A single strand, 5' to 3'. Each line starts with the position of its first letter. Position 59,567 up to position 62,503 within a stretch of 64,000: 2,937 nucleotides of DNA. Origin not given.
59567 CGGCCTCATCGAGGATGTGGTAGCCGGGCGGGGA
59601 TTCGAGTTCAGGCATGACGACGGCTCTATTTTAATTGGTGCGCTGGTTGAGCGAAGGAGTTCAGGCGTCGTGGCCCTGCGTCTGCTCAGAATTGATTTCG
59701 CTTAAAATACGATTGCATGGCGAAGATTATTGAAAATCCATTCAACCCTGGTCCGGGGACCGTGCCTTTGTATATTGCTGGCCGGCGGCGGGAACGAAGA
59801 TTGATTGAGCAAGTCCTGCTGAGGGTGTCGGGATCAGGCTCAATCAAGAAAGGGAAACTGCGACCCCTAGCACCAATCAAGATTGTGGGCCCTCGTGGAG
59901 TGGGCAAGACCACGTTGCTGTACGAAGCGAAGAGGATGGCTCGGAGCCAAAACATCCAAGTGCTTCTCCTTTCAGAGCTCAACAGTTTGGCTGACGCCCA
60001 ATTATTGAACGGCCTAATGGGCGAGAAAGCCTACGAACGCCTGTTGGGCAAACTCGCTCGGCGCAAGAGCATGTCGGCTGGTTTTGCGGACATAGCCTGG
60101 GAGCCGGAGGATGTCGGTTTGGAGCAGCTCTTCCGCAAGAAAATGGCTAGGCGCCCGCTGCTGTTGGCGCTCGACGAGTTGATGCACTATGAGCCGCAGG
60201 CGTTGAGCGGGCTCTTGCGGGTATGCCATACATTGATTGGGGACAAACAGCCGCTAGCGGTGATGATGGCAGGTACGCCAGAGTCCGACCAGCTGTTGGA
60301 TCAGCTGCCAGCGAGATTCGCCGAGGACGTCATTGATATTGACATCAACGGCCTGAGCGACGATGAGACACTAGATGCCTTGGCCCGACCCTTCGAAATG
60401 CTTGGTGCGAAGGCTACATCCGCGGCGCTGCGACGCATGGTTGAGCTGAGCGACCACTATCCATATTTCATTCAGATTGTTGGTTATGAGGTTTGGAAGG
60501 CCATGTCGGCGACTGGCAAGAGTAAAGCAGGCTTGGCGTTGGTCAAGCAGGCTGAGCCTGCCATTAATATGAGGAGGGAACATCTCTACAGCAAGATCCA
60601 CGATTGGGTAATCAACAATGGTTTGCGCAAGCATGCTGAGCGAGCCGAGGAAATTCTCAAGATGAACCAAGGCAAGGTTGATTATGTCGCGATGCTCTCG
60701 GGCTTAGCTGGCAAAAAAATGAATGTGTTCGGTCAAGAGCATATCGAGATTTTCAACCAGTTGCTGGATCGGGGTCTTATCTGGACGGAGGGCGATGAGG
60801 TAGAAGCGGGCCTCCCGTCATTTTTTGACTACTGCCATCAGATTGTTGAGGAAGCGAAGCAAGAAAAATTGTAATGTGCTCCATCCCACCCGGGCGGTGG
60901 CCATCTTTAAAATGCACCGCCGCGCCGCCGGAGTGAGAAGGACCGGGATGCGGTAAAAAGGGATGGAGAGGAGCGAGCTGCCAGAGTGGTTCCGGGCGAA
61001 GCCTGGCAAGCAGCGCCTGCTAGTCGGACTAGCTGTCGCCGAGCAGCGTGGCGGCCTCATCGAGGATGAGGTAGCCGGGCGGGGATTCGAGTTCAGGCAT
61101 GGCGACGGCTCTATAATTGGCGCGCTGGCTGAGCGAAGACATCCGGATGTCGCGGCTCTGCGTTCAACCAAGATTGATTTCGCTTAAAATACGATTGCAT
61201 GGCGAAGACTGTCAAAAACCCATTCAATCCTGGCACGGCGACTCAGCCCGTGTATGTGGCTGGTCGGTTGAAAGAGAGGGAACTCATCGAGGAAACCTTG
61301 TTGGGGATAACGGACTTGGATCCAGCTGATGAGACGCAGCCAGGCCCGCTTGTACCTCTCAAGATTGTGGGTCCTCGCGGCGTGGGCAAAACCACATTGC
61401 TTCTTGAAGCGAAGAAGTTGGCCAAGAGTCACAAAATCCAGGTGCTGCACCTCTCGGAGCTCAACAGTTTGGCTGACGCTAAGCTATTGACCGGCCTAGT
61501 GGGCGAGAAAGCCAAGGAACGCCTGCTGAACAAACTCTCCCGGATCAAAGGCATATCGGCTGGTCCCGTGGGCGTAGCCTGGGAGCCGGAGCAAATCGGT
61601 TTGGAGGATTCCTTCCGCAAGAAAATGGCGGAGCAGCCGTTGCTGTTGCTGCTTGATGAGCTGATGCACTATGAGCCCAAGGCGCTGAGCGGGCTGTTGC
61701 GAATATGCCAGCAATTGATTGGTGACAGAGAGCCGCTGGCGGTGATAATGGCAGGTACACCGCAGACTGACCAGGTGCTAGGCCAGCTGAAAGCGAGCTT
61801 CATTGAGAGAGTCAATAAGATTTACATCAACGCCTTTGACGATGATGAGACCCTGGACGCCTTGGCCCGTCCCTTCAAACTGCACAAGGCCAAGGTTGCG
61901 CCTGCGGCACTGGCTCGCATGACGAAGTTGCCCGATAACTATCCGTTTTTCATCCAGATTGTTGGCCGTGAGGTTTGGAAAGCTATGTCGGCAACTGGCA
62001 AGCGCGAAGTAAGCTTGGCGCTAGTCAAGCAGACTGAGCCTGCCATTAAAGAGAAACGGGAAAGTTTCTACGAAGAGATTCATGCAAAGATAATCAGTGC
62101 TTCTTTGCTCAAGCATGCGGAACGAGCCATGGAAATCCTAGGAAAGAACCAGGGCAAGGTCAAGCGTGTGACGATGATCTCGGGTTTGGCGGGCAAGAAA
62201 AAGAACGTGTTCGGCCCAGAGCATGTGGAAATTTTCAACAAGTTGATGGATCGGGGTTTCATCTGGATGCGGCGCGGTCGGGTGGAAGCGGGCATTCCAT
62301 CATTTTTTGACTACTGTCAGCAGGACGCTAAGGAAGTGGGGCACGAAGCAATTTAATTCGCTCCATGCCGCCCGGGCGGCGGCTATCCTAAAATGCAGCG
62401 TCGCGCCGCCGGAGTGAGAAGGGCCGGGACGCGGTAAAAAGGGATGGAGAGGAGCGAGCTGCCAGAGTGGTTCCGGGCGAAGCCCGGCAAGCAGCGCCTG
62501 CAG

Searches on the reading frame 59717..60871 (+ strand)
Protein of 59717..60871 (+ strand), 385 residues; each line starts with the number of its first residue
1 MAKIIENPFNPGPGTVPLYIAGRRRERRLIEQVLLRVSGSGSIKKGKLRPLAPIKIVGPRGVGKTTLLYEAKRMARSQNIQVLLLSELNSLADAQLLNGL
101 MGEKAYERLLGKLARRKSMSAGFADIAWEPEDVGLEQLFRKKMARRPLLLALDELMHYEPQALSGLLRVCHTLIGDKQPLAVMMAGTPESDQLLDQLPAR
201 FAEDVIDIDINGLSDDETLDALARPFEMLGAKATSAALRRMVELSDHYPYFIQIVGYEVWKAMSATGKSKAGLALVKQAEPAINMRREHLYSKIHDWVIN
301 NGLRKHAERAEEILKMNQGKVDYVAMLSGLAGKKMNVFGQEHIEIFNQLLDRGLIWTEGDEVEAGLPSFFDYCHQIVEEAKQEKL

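Call 84: search_protein_families(library=pfam, proteins=[window:59717-60871:+], max_evalue=0.0001)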
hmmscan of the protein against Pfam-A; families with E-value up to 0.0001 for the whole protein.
window:59717-60871:+ (385 aa): 3 families
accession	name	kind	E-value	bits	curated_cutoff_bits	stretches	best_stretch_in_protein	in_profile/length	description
PF13173.12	AAA_14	-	7.7e-07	29.6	27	0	54-94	5-46/129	AAA domain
PF13401.12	AAA_22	-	1.9e-06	28.7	27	1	54-194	8-130/130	AAA domain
PF13191.12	AAA_16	-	4.1e-05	24.6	32.6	0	53-164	26-150/167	AAA ATPase domain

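Call 100: search_protein_families(library=padloc, proteins=[window:59717-60871:+], max_evalue=0.001)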
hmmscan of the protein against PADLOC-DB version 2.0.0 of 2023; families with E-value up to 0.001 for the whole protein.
window:59717-60871:+ (385 aa): 0 families

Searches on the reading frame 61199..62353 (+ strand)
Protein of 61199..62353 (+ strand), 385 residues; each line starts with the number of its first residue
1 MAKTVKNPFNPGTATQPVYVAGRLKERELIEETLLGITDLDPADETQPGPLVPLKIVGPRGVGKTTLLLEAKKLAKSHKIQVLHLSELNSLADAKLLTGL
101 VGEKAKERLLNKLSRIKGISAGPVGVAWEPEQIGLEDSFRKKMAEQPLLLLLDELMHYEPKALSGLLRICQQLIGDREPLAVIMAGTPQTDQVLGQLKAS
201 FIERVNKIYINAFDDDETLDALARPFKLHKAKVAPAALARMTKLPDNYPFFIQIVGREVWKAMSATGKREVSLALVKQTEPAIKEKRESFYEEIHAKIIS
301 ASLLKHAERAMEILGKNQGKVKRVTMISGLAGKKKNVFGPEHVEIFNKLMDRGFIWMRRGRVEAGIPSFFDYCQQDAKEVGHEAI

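Call 84: search_protein_families(library=pfam, proteins=[window:61199-62353:+], max_evalue=0.0001)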
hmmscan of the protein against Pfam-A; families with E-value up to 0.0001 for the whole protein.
window:61199-62353:+ (385 aa): 4 families
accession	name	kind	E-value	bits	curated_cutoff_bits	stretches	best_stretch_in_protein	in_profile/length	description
PF13401.12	AAA_22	-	3.1e-07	31.2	27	1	54-194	8-130/130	AAA domain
PF01637.24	ATPase_2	-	4.2e-07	30.4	33.2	1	50-226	19-195/225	ATPase domain predominantly from Archaea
PF13173.12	AAA_14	-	8.8e-07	29.4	27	0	55-95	6-47/129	AAA domain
PF13604.12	AAA_30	-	6.3e-05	23.2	27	0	56-191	23-139/191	AAA domain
